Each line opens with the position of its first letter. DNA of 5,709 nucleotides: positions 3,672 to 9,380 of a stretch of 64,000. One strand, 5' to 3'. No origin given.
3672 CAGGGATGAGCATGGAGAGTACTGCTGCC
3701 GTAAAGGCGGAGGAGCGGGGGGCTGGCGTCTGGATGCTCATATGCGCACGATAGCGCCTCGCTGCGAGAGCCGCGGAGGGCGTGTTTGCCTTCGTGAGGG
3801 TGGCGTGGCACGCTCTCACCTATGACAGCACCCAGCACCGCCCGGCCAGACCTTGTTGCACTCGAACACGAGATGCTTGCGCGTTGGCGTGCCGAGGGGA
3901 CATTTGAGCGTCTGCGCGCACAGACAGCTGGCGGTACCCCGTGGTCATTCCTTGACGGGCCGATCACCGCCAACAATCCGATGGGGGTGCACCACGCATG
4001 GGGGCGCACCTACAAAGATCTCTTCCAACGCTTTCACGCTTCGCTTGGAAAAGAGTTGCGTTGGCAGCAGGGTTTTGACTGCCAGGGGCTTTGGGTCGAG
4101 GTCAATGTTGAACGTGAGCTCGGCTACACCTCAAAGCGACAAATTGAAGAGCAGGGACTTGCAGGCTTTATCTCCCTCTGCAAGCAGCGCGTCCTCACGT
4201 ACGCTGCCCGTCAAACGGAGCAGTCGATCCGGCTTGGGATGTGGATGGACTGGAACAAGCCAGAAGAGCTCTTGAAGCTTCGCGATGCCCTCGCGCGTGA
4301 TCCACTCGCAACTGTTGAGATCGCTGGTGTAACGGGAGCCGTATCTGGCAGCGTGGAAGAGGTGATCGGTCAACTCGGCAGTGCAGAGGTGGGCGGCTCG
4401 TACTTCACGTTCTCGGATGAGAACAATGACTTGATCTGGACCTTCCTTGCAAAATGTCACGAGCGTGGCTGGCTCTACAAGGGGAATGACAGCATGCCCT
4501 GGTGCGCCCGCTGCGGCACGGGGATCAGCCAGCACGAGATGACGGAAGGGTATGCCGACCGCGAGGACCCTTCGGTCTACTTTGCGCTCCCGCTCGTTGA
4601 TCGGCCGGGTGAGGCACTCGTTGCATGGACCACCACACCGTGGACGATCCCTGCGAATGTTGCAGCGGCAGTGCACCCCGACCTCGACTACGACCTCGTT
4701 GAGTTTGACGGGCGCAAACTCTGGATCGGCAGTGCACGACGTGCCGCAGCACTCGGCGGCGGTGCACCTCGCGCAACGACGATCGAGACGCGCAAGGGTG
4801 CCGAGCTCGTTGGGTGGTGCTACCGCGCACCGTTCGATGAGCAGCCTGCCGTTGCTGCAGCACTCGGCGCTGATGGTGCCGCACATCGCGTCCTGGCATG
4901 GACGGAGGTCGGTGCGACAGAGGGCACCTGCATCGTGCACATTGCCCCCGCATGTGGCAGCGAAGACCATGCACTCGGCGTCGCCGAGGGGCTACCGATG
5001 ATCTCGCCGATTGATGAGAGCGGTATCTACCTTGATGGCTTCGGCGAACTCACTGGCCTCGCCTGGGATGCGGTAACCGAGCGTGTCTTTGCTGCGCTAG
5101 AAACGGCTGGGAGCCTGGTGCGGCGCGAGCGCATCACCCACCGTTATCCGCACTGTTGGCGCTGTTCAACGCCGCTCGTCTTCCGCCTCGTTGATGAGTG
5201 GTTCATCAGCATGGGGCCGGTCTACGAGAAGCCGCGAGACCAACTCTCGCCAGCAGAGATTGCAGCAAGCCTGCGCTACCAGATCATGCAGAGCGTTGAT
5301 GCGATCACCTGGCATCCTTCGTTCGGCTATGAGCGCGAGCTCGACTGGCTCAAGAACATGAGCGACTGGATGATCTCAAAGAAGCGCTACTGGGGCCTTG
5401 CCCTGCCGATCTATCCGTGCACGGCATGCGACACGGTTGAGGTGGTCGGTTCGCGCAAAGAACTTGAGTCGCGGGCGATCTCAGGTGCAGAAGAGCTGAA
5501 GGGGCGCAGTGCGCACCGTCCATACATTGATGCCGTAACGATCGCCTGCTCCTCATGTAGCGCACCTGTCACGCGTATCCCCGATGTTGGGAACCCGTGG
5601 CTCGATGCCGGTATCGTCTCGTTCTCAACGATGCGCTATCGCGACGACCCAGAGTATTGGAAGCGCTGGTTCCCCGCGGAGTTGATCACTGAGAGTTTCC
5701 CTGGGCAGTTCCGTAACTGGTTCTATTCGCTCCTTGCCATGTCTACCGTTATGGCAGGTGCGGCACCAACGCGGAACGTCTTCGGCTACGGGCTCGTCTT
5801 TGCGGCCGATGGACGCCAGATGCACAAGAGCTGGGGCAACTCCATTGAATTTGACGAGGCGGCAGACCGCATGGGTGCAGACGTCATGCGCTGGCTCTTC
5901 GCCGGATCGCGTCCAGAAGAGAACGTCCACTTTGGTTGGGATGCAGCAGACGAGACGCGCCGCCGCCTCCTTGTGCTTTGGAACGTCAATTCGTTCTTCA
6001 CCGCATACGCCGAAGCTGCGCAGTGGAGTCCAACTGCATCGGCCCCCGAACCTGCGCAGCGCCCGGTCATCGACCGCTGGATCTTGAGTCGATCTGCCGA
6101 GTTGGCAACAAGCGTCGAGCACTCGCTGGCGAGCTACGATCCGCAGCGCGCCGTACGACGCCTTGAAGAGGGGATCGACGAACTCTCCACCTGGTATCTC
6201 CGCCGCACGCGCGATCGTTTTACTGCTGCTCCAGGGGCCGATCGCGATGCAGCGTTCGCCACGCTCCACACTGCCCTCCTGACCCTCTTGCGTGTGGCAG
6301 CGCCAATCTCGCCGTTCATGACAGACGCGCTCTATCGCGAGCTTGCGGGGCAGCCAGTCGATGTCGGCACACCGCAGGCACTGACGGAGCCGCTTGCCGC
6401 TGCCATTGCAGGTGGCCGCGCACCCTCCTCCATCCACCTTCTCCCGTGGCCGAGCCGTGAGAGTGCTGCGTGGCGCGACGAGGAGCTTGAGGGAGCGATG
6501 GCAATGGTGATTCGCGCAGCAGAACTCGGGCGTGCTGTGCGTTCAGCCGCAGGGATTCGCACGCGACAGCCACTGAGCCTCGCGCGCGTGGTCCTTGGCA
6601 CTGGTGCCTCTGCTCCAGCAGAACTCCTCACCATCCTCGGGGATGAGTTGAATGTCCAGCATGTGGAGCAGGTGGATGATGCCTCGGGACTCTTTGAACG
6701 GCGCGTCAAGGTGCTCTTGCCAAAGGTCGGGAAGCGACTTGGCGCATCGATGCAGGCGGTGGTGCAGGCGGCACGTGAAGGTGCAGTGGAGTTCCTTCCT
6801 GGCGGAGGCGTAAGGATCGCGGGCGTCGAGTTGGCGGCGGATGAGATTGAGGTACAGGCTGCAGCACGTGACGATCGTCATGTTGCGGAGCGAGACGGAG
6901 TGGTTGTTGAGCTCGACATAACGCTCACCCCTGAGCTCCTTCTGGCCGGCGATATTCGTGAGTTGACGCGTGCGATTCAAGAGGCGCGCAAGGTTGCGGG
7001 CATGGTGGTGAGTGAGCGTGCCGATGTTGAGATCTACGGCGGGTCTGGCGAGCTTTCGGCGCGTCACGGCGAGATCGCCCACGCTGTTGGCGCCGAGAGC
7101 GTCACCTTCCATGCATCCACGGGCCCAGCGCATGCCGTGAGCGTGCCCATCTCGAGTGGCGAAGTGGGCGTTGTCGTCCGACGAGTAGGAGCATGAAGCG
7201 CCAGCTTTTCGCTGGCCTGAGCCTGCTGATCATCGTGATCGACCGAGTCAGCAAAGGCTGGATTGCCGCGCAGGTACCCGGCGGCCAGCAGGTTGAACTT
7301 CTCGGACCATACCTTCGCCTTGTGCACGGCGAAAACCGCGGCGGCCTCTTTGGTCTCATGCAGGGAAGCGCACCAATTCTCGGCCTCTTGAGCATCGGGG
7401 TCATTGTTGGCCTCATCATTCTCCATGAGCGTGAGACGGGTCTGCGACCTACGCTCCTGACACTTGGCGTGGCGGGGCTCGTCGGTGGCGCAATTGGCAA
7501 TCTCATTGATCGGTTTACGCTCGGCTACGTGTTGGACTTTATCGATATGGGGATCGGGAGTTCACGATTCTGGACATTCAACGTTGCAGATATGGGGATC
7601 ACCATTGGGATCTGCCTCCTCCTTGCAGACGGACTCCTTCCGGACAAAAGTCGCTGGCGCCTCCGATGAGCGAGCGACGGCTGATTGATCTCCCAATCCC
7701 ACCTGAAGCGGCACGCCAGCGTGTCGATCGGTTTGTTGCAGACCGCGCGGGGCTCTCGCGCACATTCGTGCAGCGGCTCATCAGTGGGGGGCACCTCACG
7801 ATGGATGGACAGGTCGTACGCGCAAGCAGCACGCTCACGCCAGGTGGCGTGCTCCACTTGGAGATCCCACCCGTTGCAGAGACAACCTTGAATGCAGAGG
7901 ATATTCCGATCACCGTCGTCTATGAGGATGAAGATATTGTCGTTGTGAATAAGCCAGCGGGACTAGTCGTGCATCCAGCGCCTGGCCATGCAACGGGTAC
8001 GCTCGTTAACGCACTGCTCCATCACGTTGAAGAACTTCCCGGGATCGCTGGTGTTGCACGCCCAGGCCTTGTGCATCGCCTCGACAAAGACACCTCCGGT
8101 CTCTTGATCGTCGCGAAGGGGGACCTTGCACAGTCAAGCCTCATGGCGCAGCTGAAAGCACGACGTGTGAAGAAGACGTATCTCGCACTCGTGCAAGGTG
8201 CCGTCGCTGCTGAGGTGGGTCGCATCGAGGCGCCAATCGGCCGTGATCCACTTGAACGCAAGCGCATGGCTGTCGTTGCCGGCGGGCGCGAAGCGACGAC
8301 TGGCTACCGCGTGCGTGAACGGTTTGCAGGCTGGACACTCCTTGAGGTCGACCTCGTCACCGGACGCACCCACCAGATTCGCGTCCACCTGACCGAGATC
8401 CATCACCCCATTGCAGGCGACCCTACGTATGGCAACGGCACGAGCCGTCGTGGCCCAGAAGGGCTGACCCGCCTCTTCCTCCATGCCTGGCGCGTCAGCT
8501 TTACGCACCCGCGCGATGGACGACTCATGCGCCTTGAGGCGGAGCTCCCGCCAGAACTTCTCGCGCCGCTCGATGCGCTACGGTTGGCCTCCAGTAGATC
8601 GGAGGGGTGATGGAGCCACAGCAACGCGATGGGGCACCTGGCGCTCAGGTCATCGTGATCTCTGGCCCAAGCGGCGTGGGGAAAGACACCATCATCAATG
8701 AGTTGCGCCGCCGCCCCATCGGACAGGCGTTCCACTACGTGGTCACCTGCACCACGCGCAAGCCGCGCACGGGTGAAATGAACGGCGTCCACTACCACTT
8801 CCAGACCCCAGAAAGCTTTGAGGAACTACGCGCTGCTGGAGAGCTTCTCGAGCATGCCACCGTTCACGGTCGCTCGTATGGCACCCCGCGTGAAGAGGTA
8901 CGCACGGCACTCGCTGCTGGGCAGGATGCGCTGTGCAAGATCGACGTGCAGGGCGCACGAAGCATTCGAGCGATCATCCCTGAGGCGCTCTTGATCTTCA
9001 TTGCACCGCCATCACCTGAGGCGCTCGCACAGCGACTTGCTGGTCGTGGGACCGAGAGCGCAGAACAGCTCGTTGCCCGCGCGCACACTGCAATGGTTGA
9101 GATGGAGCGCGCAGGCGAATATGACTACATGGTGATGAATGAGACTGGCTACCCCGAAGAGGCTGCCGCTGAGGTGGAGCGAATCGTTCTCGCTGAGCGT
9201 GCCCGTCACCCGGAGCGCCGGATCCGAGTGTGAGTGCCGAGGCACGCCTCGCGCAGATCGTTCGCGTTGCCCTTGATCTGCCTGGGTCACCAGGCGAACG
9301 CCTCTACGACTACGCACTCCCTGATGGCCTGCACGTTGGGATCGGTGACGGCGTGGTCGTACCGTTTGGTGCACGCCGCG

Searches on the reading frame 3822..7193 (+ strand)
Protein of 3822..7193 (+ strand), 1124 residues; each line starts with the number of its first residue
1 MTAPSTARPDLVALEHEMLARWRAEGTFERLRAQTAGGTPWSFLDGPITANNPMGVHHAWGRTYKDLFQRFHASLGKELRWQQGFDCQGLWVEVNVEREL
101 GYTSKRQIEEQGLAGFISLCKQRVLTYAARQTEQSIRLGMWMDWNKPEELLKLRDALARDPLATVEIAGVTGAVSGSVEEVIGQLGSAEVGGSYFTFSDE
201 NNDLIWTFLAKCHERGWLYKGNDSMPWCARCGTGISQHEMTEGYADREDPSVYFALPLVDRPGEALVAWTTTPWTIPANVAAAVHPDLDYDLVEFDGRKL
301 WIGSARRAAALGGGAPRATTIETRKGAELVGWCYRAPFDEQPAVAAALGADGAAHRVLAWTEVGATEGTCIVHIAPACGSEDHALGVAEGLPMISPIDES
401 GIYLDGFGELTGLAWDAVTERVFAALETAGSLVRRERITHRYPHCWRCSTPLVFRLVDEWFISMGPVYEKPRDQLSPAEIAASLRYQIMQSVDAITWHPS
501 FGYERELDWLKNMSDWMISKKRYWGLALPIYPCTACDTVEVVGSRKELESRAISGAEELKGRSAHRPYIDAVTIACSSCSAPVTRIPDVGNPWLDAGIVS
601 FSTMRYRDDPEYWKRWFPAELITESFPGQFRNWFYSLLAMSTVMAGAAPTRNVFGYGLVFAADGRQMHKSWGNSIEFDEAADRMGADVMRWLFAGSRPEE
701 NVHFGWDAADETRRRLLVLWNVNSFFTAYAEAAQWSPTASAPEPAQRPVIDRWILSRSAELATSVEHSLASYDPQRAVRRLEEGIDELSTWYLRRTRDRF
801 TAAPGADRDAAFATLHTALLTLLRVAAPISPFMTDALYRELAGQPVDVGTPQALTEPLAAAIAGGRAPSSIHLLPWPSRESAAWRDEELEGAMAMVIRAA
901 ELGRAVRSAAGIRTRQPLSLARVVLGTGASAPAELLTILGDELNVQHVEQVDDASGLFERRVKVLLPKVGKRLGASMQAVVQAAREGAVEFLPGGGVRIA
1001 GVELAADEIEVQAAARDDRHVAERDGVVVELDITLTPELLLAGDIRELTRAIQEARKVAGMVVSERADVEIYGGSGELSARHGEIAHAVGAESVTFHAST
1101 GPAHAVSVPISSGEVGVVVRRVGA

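Call 57: search_protein_families(library=pfam, proteins=[window:3822-7193:+], max_evalue=0.00001)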
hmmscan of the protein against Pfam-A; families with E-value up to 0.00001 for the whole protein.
window:3822-7193:+ (1124 aa): 4 families
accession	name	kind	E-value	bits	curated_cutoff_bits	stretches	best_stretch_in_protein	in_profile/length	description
PF00133.28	tRNA-synt_1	-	5.8e-72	243.1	22.7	2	192-701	130-410/414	tRNA synthetases class I (I, L, M and V)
PF08264.19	Anticodon_1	-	1.4e-26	93.6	25.1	1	751-920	1-146/148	Anticodon-binding domain of tRNA ligase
PF19302.4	DUF5915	-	8.8e-20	71.5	27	1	938-1095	3-167/195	Domain of unknown function (DUF5915)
PF09334.17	tRNA-synt_1g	-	2.9e-07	30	20.1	0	593-710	248-372/391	tRNA synthetases class I (M)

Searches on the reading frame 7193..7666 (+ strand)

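Call 57: search_protein_families(library=pfam, proteins=[window:7193-7666:+], max_evalue=0.00001)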
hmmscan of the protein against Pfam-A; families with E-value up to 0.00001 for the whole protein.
window:7193-7666:+ (158 aa): 1 family
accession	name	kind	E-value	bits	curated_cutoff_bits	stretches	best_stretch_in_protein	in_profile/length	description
PF01252.23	Peptidase_A8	-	8.3e-34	117.3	25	1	10-146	2-139/142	Signal peptidase (SPase) II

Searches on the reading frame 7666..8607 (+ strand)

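Call 57: search_protein_families(library=pfam, proteins=[window:7666-8607:+], max_evalue=0.00001)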
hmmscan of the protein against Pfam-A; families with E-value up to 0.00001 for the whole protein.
window:7666-8607:+ (314 aa): 2 families
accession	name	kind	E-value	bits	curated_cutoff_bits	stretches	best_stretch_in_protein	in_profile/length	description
PF00849.27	PseudoU_synth_2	-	9.3e-31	107.5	26.8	1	90-242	1-150/152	RNA pseudouridylate synthase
PF01479.30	S4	-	1.5e-06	28.2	22.8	0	18-61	1-46/48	S4 domain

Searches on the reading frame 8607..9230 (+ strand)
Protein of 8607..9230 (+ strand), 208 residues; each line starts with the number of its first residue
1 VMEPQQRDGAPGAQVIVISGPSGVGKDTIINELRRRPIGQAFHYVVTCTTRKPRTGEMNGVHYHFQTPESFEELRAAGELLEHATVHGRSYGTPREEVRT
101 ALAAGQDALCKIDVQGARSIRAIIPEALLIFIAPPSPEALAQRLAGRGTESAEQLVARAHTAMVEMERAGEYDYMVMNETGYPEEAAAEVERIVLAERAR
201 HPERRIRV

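Call 57: search_protein_families(library=pfam, proteins=[window:8607-9230:+], max_evalue=0.00001)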
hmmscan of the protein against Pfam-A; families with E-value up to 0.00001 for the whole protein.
window:8607-9230:+ (208 aa): 2 families
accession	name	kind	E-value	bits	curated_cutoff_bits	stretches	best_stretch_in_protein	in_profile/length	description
PF00625.27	Guanylate_kin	-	1.2e-42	146.1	25.2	1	14-194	3-179/182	Guanylate kinase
PF13238.12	AAA_18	-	8.3e-06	26.7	29.4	0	16-62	1-44/128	AAA domain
